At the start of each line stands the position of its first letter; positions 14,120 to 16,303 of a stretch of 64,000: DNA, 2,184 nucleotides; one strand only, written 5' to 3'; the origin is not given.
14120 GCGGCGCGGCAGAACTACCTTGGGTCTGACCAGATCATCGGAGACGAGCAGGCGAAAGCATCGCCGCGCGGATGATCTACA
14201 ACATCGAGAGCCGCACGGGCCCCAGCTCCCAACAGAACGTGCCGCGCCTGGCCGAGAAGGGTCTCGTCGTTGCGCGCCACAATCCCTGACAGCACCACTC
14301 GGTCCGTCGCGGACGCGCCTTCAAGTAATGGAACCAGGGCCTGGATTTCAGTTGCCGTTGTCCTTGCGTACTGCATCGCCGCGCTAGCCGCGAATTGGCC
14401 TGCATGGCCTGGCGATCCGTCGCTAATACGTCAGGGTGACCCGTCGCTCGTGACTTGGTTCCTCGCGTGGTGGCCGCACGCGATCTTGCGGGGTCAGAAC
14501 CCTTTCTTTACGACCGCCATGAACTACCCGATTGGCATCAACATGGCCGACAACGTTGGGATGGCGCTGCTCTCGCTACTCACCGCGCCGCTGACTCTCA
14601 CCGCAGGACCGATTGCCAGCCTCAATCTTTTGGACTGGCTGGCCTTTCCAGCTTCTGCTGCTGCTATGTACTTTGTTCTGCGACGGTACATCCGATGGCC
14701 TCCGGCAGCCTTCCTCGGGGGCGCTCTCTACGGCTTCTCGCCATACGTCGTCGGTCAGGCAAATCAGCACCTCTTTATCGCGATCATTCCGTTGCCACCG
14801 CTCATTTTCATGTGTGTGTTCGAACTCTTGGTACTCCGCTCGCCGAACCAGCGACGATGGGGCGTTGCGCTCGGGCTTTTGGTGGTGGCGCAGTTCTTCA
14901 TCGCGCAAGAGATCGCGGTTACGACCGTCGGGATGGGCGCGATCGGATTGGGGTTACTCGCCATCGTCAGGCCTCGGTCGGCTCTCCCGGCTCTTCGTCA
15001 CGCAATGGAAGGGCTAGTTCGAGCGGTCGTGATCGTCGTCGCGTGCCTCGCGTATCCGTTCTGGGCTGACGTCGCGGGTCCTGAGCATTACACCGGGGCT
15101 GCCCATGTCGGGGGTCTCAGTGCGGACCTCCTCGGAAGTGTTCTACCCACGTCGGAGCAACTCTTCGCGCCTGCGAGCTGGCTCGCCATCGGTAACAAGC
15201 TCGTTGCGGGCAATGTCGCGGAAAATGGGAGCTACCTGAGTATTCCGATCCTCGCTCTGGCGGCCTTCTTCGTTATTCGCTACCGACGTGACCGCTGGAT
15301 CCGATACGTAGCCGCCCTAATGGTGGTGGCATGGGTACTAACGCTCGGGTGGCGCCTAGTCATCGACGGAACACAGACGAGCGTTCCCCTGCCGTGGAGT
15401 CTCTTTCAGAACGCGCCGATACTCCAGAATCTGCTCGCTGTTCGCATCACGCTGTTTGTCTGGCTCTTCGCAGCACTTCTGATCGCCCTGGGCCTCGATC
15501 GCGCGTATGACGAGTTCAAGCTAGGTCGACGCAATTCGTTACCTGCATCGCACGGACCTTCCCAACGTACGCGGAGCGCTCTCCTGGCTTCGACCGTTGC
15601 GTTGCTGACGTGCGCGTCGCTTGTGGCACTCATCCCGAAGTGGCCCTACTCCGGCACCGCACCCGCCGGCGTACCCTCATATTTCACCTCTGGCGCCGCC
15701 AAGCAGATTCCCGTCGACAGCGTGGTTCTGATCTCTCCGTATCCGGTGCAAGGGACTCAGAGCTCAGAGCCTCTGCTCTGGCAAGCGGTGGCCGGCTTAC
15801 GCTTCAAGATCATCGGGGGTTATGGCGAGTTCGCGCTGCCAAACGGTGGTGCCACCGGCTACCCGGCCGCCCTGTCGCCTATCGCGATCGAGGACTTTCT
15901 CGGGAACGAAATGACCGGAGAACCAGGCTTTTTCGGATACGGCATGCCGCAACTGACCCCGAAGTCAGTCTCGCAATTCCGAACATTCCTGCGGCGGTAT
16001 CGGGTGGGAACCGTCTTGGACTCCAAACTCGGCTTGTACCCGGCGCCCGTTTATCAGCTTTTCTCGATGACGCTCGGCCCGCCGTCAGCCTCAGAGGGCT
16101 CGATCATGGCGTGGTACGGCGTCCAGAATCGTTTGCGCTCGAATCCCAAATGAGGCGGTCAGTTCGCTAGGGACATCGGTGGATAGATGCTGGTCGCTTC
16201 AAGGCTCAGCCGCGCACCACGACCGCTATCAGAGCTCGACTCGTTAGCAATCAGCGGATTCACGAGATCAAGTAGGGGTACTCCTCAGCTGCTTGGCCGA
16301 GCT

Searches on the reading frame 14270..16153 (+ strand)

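Call 18: search_protein_families(library=pfam, proteins=[window:14270-16153:+], max_evalue=0.001)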
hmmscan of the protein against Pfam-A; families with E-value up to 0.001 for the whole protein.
window:14270-16153:+ (627 aa): 0 families

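Call 101: search_protein_families(library=pfam, proteins=[window:14270-16153:+], max_evalue=10)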
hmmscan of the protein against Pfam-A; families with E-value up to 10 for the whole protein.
window:14270-16153:+ (627 aa): 2 families
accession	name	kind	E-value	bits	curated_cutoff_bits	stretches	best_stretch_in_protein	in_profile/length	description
PF10131.15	PTPS_related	-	0.038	12.9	26.4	1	371-487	242-337/621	6-pyruvoyl-tetrahydropterin synthase related domain; membrane protein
PF20176.3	DUF6541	-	0.13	10.9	29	1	177-471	247-505/646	Family of unknown function (DUF6541)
